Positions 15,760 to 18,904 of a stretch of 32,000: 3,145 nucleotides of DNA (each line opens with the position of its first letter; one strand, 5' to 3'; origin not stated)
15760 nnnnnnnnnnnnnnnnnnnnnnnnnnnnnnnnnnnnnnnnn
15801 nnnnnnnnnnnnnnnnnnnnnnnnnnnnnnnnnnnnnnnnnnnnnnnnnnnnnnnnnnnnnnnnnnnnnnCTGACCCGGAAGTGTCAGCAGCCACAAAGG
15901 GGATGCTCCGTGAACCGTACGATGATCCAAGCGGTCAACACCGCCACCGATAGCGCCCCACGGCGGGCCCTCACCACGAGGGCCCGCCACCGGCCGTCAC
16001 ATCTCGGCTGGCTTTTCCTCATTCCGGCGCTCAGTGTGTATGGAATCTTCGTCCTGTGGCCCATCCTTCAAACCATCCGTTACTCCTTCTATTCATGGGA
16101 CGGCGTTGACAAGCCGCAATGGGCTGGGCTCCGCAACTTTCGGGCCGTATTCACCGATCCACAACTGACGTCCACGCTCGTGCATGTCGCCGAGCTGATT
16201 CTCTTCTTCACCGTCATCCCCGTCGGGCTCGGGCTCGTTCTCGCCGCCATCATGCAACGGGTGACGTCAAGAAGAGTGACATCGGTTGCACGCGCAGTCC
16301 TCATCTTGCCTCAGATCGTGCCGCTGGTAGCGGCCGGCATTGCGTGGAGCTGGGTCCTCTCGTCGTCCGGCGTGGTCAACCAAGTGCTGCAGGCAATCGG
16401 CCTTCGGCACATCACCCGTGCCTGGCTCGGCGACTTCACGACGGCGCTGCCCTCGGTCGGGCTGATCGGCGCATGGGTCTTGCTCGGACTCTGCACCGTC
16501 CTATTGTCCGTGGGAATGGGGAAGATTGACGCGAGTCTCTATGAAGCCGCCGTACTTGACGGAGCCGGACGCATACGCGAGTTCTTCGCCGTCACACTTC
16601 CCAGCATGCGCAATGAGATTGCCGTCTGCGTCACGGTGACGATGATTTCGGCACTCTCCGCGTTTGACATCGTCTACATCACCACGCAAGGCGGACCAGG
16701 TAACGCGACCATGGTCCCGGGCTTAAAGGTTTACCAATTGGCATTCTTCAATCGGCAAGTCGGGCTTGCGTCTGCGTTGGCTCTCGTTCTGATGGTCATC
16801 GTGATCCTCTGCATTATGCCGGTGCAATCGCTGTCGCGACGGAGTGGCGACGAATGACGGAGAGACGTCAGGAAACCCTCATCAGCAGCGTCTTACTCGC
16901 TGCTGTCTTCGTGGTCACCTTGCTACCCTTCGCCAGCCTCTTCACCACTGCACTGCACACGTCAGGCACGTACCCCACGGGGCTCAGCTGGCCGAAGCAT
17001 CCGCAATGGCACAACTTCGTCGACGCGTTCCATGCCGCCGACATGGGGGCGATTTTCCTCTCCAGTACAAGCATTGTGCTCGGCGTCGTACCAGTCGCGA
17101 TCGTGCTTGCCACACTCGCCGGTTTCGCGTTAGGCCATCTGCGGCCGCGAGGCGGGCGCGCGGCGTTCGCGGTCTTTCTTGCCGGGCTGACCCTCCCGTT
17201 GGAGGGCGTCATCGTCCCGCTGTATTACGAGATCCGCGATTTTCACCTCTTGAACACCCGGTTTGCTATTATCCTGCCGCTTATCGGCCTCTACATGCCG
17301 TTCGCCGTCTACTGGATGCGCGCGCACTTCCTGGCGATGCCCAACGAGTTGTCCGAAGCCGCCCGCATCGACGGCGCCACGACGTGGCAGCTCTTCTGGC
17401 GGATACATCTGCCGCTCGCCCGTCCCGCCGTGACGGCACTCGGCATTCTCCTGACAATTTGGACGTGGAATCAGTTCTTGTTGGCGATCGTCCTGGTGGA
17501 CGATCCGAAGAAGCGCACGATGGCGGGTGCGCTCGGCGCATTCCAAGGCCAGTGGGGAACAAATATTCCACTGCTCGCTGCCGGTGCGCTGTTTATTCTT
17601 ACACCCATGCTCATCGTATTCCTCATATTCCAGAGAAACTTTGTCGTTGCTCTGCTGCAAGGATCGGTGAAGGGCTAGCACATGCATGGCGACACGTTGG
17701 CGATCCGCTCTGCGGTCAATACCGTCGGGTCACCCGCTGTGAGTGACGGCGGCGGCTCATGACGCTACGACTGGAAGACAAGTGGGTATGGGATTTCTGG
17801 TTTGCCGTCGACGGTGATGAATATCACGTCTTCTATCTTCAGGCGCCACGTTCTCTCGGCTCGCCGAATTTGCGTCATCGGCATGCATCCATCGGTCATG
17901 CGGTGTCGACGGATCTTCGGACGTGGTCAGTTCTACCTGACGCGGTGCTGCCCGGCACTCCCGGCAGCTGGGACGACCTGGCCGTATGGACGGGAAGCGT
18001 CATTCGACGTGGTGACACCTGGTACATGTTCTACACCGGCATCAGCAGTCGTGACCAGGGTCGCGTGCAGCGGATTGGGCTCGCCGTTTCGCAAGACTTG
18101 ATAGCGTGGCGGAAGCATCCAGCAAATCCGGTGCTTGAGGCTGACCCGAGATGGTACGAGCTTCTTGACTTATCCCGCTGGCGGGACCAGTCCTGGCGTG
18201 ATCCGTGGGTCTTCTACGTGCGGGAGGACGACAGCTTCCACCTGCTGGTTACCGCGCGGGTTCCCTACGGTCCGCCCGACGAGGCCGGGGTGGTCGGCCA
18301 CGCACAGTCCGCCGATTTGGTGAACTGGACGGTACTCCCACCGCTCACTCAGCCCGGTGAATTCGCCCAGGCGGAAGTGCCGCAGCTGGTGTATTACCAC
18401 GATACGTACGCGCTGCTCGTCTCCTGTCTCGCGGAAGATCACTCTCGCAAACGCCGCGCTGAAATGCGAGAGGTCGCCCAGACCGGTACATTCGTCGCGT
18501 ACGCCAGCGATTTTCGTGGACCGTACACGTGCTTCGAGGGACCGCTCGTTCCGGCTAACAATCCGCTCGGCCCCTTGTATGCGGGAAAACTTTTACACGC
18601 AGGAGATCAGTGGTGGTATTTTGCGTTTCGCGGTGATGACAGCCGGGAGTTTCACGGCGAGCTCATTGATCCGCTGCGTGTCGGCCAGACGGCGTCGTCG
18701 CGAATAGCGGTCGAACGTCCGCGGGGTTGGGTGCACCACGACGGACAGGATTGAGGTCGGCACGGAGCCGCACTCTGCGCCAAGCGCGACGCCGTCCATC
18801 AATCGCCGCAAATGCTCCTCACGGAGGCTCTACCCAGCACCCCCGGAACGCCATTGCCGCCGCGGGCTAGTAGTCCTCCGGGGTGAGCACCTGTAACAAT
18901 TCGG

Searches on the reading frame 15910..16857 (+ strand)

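Call 87: search_protein_families(library=pfam, proteins=[window:15910-16857:+], max_evalue=0.00001)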
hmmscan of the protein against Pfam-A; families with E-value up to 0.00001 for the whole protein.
window:15910-16857:+ (315 aa): 1 family
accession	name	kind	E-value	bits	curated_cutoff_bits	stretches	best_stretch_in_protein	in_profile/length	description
PF00528.27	BPD_transp_1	-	3.7e-14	53.3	26.4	1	108-301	1-169/184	Binding-protein-dependent transport system inner membrane component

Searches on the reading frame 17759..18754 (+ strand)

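Call 87: search_protein_families(library=pfam, proteins=[window:17759-18754:+], max_evalue=0.00001)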
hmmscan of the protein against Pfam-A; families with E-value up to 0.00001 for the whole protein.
window:17759-18754:+ (331 aa): 2 families
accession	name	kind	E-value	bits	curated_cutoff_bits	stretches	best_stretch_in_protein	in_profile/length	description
PF00251.26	Glyco_hydro_32N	-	1.9e-19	70.8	22.1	1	19-223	19-210/307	Glycosyl hydrolases family 32 N-terminal domain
PF04616.20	Glyco_hydro_43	-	5.2e-11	42.9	32.2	0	49-113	39-102/288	Glycosyl hydrolases family 43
